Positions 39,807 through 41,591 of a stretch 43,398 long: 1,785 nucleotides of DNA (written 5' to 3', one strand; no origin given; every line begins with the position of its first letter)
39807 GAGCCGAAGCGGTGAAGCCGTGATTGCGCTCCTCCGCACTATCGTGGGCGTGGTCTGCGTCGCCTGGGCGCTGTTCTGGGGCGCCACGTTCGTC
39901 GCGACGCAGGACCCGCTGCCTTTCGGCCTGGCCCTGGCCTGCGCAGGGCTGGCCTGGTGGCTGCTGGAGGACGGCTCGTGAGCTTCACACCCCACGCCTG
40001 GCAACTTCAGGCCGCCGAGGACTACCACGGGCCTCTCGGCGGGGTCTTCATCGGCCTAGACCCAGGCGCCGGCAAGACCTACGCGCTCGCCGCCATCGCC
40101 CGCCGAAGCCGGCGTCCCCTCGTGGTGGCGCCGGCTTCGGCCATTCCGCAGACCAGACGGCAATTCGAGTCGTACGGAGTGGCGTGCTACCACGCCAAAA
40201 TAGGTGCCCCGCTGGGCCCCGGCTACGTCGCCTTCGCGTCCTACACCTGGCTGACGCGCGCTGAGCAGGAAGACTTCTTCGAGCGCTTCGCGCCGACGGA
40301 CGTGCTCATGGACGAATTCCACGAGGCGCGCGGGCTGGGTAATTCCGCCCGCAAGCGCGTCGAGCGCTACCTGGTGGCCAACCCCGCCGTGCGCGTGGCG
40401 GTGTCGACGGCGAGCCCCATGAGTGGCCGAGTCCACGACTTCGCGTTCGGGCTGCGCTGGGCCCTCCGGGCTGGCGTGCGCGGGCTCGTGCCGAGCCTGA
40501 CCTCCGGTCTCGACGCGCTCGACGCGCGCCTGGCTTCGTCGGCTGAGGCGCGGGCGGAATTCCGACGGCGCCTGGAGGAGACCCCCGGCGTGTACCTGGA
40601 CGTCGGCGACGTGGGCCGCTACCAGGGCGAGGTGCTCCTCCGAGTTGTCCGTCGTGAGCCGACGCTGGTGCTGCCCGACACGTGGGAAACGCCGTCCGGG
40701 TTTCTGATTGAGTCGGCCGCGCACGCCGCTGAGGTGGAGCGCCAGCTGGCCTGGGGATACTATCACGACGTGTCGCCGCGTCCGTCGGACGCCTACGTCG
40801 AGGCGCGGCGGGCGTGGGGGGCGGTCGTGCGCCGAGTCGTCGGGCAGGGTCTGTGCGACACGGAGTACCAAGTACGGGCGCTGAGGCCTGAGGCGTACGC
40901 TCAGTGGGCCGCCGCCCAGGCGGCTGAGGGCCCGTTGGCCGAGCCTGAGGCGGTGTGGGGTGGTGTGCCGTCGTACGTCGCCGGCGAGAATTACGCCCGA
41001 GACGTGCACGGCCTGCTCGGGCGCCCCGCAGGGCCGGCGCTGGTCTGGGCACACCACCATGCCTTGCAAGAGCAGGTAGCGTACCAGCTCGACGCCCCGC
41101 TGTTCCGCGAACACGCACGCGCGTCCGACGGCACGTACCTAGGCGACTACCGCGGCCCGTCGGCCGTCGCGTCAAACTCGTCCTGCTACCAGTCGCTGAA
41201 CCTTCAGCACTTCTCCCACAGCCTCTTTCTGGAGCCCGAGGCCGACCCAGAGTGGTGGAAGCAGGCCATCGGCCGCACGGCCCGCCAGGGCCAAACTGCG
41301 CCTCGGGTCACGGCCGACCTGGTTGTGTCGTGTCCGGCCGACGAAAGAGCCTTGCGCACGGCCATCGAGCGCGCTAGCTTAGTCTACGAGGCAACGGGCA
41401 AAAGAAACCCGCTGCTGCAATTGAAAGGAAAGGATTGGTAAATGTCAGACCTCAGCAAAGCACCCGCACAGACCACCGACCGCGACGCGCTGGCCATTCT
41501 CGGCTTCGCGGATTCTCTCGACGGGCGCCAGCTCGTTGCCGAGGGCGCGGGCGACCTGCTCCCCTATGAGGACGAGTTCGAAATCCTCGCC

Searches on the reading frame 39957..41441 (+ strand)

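Call 67: search_protein_families(library=phrogs, proteins=[window:39957-41441:+], max_evalue=0.01)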
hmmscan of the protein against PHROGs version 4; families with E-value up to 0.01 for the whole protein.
window:39957-41441:+ (494 aa): 2 families
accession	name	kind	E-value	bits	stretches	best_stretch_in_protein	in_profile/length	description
phrog_62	-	DNA, RNA and nucleotide metabolism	1.8e-15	56.5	2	9-162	694-857/1881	DNA helicase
phrog_16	-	DNA, RNA and nucleotide metabolism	3.2e-07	29.9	1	10-163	271-425/986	DNA helicase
